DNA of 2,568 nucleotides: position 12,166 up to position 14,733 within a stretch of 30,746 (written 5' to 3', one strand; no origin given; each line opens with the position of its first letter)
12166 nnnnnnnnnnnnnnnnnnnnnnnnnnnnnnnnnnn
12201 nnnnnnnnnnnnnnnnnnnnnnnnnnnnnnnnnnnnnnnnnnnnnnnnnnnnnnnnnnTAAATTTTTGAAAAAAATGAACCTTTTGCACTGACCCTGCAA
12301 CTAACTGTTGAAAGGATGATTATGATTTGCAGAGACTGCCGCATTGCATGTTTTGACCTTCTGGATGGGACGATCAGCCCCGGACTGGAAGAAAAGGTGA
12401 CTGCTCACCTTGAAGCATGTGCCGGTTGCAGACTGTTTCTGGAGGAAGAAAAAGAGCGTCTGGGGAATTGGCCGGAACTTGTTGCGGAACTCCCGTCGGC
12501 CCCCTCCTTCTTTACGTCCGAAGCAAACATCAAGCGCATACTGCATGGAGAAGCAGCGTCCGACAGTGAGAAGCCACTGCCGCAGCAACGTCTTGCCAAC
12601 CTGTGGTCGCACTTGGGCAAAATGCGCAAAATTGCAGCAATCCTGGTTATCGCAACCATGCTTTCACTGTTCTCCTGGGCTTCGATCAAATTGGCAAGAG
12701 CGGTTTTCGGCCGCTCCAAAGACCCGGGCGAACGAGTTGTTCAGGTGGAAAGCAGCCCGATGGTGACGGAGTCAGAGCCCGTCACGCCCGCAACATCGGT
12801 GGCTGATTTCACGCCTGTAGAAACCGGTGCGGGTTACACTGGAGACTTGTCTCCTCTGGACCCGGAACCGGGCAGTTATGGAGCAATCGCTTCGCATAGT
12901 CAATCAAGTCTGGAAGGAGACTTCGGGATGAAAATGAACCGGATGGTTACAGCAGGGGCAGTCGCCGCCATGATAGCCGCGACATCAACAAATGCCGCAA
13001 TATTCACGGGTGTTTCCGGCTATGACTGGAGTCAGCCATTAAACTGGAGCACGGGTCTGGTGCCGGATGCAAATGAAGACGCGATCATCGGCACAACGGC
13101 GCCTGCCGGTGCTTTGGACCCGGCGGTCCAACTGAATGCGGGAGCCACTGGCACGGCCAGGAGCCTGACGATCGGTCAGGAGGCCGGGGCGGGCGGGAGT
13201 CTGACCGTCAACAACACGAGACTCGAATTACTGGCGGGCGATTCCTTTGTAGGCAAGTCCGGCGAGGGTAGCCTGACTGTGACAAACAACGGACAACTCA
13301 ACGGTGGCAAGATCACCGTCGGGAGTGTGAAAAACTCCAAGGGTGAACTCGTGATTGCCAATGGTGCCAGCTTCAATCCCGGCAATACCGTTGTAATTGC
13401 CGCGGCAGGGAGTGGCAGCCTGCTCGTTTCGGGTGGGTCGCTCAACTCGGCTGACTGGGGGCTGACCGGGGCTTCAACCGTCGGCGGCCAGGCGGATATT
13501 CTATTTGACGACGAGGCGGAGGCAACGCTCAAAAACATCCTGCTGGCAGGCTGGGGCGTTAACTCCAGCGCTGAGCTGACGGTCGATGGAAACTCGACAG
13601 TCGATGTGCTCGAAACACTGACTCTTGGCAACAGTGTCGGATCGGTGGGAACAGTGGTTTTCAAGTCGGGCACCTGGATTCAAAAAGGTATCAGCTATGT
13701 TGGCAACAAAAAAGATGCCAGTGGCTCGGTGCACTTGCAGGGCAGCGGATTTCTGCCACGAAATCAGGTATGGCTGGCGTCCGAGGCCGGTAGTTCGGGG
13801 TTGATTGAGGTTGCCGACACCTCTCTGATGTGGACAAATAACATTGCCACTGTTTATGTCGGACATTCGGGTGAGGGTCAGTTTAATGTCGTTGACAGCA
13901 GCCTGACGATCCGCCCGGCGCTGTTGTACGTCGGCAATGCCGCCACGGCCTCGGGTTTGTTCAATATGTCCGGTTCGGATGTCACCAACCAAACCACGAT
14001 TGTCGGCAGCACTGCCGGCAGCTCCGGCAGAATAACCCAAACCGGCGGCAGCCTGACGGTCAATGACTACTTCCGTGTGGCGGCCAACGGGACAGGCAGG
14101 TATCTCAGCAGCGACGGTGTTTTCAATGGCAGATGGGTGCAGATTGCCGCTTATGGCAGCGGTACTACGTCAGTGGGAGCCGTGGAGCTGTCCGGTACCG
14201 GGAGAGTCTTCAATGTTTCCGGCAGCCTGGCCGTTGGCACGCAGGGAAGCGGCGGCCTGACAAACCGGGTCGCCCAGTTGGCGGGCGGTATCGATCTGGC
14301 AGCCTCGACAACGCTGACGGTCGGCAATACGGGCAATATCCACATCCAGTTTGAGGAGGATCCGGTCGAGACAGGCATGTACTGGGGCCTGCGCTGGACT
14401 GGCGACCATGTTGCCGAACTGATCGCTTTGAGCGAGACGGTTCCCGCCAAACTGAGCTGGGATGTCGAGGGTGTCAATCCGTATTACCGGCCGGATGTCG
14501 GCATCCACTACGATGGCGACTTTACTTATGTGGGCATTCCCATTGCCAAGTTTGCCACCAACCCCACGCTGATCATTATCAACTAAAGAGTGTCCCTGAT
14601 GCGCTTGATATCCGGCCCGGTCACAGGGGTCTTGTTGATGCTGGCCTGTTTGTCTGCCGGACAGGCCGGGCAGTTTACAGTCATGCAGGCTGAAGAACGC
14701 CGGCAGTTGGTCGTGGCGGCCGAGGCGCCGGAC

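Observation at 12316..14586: Anti-sigma factor with a complete secreted-protein gene nested in frame (internal SD, ATG and signal peptide)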

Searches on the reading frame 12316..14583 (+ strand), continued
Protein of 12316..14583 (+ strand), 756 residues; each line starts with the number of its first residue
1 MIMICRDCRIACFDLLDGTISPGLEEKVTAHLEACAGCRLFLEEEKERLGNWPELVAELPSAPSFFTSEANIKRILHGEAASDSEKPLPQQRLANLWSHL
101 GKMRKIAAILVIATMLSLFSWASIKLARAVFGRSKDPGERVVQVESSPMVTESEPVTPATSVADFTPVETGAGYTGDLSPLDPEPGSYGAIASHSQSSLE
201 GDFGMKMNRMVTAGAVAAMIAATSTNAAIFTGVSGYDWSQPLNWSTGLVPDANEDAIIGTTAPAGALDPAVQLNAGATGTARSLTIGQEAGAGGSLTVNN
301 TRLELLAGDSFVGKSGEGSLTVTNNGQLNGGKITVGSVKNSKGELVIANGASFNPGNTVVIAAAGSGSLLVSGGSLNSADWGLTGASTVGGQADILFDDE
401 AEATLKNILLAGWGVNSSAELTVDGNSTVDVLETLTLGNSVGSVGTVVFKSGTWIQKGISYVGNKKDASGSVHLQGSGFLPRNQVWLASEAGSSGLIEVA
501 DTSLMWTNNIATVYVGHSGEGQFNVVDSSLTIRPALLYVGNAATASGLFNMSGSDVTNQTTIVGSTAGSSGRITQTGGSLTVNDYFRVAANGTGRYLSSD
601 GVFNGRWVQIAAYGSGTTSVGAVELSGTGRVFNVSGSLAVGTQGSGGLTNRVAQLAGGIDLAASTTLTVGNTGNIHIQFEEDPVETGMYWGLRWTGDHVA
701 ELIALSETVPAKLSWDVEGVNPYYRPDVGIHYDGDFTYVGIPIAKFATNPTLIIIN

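Call 70: find_homologous_proteins(query=P0100, max_evalue=1e-10)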
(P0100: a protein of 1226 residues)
Query P0100 (1226 aa): 19 proteins with E <= 1e-10 among 8000 candidates.
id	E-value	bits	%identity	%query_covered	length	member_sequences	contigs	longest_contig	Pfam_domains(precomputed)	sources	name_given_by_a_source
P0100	0.0e+0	2772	100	100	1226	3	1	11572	PF12951.14,PF00754.32,PF13490.12,PF22633.4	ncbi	-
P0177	0.0e+0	2043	74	100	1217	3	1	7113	PF12951.14,PF00754.32,PF22633.4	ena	-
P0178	0.0e+0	2006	71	100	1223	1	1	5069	PF12951.14,PF00754.32,PF13490.12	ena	-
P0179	0.0e+0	1939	79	86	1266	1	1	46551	PF12951.14,PF00754.32,PF04545.23,PF08281.19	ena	-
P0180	0.0e+0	1894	77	86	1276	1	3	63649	PF12951.14,PF00754.32,PF22633.4,PF04545.23,PF04542.21,PF08281.19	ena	-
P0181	0.0e+0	1890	72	96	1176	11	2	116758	PF12951.14,PF00754.32,PF22633.4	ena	-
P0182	0.0e+0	1883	79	85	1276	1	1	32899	PF12951.14,PF00754.32,PF22633.4,PF04545.23,PF04542.21,PF08281.19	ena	-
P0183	0.0e+0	1850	70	97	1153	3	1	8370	PF12951.14,PF00754.32,PF22633.4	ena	-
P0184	0.0e+0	1620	78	73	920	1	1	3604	PF12951.14,PF00754.32,PF22633.4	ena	-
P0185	0.0e+0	1604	77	73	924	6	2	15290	PF12951.14,PF00754.32,PF22633.4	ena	-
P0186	0.0e+0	1020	50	75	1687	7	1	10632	PF12951.14,PF00754.32,PF22633.4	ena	-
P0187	1.2e-95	340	33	69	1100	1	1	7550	PF00754.32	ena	-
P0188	2.3e-56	210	57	16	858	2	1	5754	-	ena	-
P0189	1.5e-54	204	57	16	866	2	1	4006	-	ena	-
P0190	1.2e-48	184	46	19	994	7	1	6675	PF13490.12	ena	-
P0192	8.2e-32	128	40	19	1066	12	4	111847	-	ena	-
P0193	3.2e-18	83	34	19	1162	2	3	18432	PF13490.12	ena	-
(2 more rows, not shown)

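Call 72: find_encoding_contigs(protein=P0180, flank=5000, max_places=1)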
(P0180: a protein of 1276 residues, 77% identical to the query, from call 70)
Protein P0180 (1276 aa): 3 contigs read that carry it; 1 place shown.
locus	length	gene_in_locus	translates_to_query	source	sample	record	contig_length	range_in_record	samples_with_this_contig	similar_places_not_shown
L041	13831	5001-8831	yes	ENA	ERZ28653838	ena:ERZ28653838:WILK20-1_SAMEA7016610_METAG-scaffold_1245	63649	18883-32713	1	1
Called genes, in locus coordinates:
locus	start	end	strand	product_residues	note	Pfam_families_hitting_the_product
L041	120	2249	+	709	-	-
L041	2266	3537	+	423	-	-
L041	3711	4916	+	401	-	PF13173:AAA_14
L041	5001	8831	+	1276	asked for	PF04542:Sigma70_r2, PF04545:Sigma70_r4, PF08281:Sigma70_r4_2, PF12951:PATR (faint), PF00754:F5_F8_type_C (faint), PF22633:F5_F8_type_C_2 (faint)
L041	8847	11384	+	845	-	-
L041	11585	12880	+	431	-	PF13173:AAA_14, PF13635:DUF4143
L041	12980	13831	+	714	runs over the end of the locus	PF16126:DUF4838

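Call 73: find_encoding_contigs(protein=P0181, flank=5000, max_places=1)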
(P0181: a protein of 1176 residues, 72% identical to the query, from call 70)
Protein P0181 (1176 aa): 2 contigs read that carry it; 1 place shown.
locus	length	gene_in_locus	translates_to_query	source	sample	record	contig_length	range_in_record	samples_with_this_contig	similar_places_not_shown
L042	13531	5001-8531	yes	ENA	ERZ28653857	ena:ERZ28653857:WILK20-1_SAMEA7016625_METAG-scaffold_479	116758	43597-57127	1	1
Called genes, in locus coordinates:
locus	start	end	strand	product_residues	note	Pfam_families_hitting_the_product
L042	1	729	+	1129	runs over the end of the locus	PF04542:Sigma70_r2, PF04545:Sigma70_r4, PF08281:Sigma70_r4_2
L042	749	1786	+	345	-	-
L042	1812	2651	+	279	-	-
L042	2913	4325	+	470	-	PF01637:ATPase_2 (weak), PF13173:AAA_14 (weak)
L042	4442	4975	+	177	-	PF04542:Sigma70_r2, PF08281:Sigma70_r4_2, PF04545:Sigma70_r4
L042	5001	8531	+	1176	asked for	PF00754:F5_F8_type_C (faint), PF22633:F5_F8_type_C_2 (faint), PF12951:PATR (weak)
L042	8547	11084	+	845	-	-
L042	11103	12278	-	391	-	PF13377:Peripla_BP_3, PF12833:HTH_18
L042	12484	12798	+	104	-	PF05336:rhaM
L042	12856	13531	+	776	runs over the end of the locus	PF12951:PATR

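Call 74: find_encoding_contigs(protein=P0177, flank=5000, max_places=1)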
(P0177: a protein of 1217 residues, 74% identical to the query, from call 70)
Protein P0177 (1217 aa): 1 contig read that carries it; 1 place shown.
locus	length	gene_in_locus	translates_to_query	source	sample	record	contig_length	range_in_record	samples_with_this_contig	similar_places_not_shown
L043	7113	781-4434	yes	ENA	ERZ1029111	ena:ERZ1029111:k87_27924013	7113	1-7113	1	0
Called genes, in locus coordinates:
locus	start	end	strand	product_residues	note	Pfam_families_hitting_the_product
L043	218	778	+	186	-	PF04542:Sigma70_r2, PF22029:PhyR_sigma2 (weak), PF08281:Sigma70_r4_2, PF04545:Sigma70_r4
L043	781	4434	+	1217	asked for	PF00754:F5_F8_type_C (faint), PF22633:F5_F8_type_C_2 (faint), PF12951:PATR (weak)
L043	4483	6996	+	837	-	-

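Call 75: find_encoding_contigs(protein=P0192, flank=5000, max_places=1)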
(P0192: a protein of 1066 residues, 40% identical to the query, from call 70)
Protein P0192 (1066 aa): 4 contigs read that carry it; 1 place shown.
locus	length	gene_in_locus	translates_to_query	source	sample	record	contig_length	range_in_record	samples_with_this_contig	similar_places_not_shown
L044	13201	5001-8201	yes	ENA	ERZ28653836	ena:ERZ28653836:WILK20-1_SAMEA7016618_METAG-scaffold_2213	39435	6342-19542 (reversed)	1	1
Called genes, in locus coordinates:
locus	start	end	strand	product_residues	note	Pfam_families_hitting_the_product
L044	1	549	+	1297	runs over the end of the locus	PF04542:Sigma70_r2, PF08281:Sigma70_r4_2, PF04545:Sigma70_r4 (weak), PF13385:Laminin_G_3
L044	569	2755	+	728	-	PF16371:MetallophosN, PF00149:Metallophos, PF01011:PQQ (faint), PF13360:PQQ_2, PF13570:Beta-prop_ACSF4, PF13360:PQQ_2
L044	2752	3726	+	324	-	-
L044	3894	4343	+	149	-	PF03372:Exo_endo_phos (weak)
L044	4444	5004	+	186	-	PF07638:Sigma70_ECF (weak), PF08281:Sigma70_r4_2, PF04545:Sigma70_r4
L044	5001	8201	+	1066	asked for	-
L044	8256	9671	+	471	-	PF01408:GFO_IDH_MocA, PF19051:GFO_IDH_MocA_C2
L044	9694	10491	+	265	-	PF06439:3keto-disac_hyd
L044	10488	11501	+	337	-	-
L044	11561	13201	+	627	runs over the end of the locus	PF07944:Beta-AFase-like_GH127_cat, PF20736:Glyco_hydro127M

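Call 77: search_protein_families(library=ncbifam, proteins=[P0035, P0100, P0180], max_evalue=0.05)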
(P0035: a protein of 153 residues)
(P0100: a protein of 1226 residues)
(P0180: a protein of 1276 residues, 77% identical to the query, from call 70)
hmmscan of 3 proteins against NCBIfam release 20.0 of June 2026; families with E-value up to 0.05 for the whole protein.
P0035 (153 aa): 0 families

P0100 (1226 aa): 3 families
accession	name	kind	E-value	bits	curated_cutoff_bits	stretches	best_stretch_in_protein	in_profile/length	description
TIGR02601.1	autotrns_rpt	repeat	1.8e-10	40.4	19.85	2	625-656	1-31/32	beta strand repeat protein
NF052368.1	antisigmaE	subfamily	2.3e-07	30.5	50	1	1-39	2-40/48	anti-sigma factor family protein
TIGR03988.1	antisig_RsrA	equivalog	0.031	14.4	62.5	0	2-44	1-43/77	mycothiol system anti-sigma-R factor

P0180 (1276 aa): 63 families (the best 25 are shown)
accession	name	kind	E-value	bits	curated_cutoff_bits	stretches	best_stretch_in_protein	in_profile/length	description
NF007223.0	PRK09641.1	equivalog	4e-22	79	209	1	22-183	23-185/187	RNA polymerase sigma factor SigW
NF009174.0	PRK12522.1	equivalog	6.3e-21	75.1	217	1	20-184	6-169/175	RNA polymerase sigma factor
TIGR02948.1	SigW_bacill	equivalog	7.4e-20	71.8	243.1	1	22-183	23-185/187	RNA polymerase sigma factor SigW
NF009166.1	PRK12513.1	equivalog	3.7e-19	69.2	206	1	21-184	26-188/193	RNA polymerase sigma factor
TIGR02947.1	SigH_actino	hypoth_equivalog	1.5e-18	67.2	251.55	1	25-183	19-180/193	RNA polymerase sigma-70 factor, TIGR02947 family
TIGR02983.1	SigE-fam_strep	subfamily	5e-18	65.5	141.55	1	22-182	11-158/162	SigE family RNA polymerase sigma factor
TIGR02937.1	sigma70-ECF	superfamily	1.2e-17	64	42.9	1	22-181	6-164/165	sigma-70 family RNA polymerase sigma factor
NF009185.0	PRK12533.1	equivalog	4.8e-17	62.3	248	1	20-188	32-199/231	RNA polymerase sigma factor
TIGR02939.1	RpoE_Sigma70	equivalog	6.2e-17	62.2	236.15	1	19-183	22-187/190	RNA polymerase sigma factor RpoE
NF007227.0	PRK09645.1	subfamily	6.5e-15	55.5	202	1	18-180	14-168/177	sigma-70 family RNA polymerase sigma factor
NF009164.0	PRK12511.1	equivalog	1.2e-14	54.2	185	1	30-180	17-157/182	RNA polymerase sigma factor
NF008888.0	PRK11922.1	equivalog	2.6e-14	53.4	204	1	3-186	16-200/231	RNA polymerase sigma factor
NF007216.0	PRK09638.1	equivalog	4e-14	52.8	194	1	21-178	22-170/180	RNA polymerase sigma factor SigY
NF007229.0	PRK09647.1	equivalog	5.4e-14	52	265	1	22-187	49-207/220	RNA polymerase sigma factor SigE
TIGR02954.1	Sig70_famx3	hypoth_equivalog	1.3e-13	51.1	188.5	1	8-182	8-167/170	RNA polymerase sigma-70 factor, TIGR02954 family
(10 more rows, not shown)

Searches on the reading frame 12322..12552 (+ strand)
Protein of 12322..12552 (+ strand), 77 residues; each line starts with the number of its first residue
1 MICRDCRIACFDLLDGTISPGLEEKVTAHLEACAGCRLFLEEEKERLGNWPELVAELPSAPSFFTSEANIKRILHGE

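Call 27: find_related_loci(query=A2, collection=genome_contigs, flank=6000)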
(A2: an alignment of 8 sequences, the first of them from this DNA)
Query A2 (77 aa) in genome_contigs; peptide patterns used: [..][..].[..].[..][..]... (x = any residue, [..] = any of these).
19 stretches matched a pattern; 8 encode a relative of the query (tblastn E <= 1e-3); 8 distinct loci.
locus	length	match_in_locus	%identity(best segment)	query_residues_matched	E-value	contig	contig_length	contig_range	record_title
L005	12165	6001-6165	51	1-55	3e-17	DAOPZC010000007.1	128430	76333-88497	MAG TPA_asm: Kiritimatiellia bacterium isolate AMR_MDS_1298 NODE_56_length_128430_cov_21.334543, whole genome shotgun se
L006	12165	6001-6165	47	1-55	8e-17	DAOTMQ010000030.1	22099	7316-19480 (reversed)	MAG TPA_asm: Kiritimatiellia bacterium isolate AMR_MDS_2917 NODE_2725_length_22099_cov_10.908819, whole genome shotgun s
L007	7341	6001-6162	48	1-54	3e-16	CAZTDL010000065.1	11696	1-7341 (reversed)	MAG TPA_asm: uncultured Lentisphaeraceae bacterium isolate SRP118108_co1_15 genome assembly, contig: NODE_5243_length_11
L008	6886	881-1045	47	1-55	6e-16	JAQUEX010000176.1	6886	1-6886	MAG: Kiritimatiellae bacterium isolate STCSWMC_188 NODE_37064_length_6886_cov_13.798343_ST_CSWMC, whole genome shotgun s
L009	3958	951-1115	47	1-55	7e-16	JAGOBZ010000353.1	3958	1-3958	MAG: Kiritimatiellae bacterium isolate Go_SlDig_bin_208 Go_SlDig_82741_length_3958_cov_4.919864, whole genome shotgun se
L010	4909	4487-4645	45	1-53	3e-14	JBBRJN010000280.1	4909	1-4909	MAG: Kiritimatiellia bacterium isolate Co_metawrap_2871 Cmw_2871_k141_18194825_length_4909_cov_6.9950, whole genome shot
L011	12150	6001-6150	46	1-50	3e-12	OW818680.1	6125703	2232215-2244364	metagenome genome assembly, chromosome: 1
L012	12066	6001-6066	59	3-24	3e-4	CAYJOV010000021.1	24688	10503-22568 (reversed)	MAG TPA_asm: uncultured Akkermansia sp. isolate ERP123703_co3_340 genome assembly, contig: NODE_2256_length_24688_cov_6.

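Call 29: find_related_loci(query=A2, collection=metagenome_contigs, flank=5000)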
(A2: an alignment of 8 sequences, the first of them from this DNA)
Query A2 (77 aa) in metagenome_contigs; peptide patterns used: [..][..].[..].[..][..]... (x = any residue, [..] = any of these).
53 stretches matched a pattern; 19 encode a relative of the query (tblastn E <= 1e-3); 19 distinct loci.
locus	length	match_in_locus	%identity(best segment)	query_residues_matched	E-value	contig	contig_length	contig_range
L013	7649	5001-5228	71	1-76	6e-33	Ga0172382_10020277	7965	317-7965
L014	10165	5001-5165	51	1-55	5e-17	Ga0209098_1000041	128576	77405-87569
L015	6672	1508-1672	49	1-55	1e-16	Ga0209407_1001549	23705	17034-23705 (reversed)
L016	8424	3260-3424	49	1-55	1e-16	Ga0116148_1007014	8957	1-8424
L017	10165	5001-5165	47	1-55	1e-16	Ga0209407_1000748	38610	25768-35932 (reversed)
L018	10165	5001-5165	47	1-55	1e-16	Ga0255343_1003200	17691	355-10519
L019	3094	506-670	49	1-55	2e-16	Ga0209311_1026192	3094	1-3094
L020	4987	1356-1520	49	1-55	1e-16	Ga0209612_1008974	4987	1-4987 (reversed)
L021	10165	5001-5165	49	1-55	1e-16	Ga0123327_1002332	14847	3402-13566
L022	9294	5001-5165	47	1-55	1e-15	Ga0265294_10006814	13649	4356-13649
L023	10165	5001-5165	51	1-55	1e-15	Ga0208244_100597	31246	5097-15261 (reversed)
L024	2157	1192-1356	44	1-55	2e-15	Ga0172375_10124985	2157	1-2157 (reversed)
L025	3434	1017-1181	45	1-55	8e-15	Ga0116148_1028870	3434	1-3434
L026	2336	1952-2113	48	1-54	7e-15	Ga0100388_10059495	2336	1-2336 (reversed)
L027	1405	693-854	50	1-54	1e-14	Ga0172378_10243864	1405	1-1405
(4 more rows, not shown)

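Call 77: search_protein_families(library=ncbifam, proteins=[L006:8663-10414:+], max_evalue=0.05)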
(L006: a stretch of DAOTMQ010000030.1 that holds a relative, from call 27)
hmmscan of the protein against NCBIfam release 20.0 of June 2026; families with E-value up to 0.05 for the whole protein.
L006:8663-10414:+ (584 aa): 0 families
